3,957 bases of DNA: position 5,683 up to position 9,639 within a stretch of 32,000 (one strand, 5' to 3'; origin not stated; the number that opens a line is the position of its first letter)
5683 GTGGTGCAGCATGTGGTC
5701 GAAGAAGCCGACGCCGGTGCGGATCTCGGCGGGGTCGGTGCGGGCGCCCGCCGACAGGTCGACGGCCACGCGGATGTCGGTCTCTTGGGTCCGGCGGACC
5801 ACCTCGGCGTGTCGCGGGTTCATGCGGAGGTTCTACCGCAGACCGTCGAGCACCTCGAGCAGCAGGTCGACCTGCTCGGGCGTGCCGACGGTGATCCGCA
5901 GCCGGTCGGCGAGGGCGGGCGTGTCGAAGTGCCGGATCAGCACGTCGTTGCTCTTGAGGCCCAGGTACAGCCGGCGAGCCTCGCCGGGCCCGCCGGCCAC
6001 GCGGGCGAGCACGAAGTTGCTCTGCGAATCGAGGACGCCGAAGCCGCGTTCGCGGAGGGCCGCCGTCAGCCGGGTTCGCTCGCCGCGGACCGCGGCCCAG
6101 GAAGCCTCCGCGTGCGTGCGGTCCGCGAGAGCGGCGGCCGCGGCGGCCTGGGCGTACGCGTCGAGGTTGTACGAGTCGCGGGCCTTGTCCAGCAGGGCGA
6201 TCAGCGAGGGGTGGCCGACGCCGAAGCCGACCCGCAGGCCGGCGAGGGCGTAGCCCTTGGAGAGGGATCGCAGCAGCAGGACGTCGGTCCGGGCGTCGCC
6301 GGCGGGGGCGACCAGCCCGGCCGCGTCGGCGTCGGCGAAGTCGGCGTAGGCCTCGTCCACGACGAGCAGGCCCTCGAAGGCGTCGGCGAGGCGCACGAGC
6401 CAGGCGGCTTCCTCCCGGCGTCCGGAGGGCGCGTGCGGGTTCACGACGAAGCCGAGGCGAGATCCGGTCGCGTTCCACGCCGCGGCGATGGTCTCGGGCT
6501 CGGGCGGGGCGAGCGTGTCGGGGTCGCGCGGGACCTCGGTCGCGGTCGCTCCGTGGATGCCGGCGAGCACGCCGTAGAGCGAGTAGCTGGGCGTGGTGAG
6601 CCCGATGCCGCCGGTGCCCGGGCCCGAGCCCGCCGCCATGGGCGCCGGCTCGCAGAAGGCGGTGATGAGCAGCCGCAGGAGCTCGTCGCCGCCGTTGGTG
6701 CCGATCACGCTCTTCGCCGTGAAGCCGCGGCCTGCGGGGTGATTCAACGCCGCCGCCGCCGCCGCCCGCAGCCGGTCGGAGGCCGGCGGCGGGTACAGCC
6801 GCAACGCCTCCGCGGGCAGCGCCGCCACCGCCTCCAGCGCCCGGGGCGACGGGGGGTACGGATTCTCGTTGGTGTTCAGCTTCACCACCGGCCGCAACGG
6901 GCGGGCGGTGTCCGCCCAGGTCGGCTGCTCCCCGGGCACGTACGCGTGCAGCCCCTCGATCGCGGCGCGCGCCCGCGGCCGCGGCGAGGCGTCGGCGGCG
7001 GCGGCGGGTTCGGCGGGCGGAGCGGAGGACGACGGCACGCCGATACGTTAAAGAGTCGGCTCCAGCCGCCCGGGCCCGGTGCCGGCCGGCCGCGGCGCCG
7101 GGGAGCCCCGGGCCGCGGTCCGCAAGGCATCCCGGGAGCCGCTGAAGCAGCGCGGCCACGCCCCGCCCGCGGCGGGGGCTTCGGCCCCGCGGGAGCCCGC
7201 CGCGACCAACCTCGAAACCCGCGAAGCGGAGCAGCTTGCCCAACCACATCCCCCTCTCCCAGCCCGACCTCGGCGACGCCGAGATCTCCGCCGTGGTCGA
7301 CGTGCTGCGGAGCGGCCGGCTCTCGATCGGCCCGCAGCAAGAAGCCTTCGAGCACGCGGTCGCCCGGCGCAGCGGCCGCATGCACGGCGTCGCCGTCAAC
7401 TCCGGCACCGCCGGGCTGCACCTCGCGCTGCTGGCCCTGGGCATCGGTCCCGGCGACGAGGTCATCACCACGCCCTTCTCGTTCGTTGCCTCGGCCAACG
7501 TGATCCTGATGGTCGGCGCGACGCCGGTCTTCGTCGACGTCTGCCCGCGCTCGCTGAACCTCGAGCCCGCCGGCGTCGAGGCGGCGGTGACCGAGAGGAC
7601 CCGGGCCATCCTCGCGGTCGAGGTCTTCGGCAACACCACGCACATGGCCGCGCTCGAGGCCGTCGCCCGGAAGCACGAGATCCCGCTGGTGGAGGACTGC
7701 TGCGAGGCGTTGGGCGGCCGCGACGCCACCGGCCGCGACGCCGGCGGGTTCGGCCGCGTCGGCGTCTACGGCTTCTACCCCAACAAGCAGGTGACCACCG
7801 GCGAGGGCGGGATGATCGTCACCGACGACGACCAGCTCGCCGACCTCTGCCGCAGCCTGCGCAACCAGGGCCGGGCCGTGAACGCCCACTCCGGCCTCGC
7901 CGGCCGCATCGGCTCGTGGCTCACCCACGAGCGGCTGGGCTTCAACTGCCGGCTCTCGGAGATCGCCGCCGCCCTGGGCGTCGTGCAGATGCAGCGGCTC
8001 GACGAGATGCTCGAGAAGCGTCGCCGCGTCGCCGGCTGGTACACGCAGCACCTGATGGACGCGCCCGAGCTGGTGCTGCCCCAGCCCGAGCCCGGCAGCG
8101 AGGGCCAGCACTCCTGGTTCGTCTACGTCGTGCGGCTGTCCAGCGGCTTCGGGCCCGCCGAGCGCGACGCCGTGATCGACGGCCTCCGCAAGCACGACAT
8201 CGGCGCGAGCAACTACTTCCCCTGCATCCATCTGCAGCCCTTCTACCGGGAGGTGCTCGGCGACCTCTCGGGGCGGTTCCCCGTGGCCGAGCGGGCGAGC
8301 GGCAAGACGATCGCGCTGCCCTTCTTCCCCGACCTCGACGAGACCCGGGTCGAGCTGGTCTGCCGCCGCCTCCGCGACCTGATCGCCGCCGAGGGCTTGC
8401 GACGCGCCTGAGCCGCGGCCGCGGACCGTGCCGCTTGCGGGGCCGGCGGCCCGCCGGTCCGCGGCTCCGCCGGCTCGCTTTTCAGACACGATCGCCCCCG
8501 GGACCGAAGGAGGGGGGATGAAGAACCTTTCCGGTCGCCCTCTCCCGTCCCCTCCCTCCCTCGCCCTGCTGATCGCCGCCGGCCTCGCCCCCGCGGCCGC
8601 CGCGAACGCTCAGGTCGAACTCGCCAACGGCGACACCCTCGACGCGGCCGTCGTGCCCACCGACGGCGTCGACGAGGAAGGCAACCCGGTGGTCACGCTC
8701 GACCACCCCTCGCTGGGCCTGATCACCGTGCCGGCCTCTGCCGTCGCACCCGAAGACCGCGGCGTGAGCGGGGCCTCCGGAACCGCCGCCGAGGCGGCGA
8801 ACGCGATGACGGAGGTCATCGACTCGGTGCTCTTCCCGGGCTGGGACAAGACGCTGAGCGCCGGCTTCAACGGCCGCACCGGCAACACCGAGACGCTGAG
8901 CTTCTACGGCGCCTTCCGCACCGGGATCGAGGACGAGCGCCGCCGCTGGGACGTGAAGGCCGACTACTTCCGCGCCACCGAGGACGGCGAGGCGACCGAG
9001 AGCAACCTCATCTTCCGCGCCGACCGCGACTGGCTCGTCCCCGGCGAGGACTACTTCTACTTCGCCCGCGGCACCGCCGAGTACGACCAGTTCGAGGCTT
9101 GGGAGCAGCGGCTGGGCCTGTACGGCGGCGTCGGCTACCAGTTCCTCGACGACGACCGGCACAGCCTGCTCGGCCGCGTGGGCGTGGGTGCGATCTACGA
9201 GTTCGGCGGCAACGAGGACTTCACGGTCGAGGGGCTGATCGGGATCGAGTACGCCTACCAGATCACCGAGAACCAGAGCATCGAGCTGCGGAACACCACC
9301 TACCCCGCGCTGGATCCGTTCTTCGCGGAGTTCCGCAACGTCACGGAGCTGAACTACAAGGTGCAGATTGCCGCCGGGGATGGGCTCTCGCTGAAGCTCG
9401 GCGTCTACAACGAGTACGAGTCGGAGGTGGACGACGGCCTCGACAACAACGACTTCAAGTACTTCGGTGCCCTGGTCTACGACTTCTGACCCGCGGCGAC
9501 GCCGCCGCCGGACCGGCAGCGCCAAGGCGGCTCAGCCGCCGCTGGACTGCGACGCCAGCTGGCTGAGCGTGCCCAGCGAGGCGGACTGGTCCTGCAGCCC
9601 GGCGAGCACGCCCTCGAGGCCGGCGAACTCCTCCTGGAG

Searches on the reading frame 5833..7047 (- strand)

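Call 18: search_protein_families(library=pfam, proteins=[window:5833-7047:-], max_evalue=0.001)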
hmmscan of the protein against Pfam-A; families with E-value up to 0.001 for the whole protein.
window:5833-7047:- (404 aa): 1 family
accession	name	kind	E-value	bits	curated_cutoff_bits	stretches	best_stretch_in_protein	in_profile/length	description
PF00155.27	Aminotran_1_2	-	2.9e-43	148.9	19.7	1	53-400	2-361/361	Aminotransferase class I and II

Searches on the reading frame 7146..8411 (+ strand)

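Call 18: search_protein_families(library=pfam, proteins=[window:7146-8411:+], max_evalue=0.001)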
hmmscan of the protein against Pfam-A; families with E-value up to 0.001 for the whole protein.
window:7146-8411:+ (421 aa): 3 families
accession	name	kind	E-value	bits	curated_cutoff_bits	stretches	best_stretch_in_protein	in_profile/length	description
PF01041.23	DegT_DnrJ_EryC1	-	5.4e-114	381.6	19.8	1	42-409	3-359/360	DegT/DnrJ/EryC1/StrS aminotransferase family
PF01053.26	Cys_Met_Meta_PP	-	7.1e-05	22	27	1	62-184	51-173/381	Cys/Met metabolism PLP-dependent enzyme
PF01212.27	Beta_elim_lyase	-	0.00017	21.5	27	1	65-303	34-265/288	Beta-eliminating lyase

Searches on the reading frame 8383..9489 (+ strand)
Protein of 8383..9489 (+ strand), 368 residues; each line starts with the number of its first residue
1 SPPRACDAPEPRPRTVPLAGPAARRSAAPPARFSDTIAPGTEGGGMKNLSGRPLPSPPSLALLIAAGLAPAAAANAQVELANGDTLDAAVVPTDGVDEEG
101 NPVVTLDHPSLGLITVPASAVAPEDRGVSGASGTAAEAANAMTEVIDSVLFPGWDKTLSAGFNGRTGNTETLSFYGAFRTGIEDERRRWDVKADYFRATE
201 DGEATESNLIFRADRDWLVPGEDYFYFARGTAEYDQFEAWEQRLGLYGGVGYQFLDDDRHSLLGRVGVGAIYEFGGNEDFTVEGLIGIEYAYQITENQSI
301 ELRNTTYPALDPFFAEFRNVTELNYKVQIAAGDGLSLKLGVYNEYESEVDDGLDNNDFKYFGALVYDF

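Call 18: search_protein_families(library=pfam, proteins=[window:8383-9489:+], max_evalue=0.001)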
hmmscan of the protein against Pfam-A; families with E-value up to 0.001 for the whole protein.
window:8383-9489:+ (368 aa): 1 family
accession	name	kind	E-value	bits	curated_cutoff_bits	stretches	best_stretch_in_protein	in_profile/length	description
PF04338.18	DUF481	-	5.9e-31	108.6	21.1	1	159-368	2-210/210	Protein of unknown function, DUF481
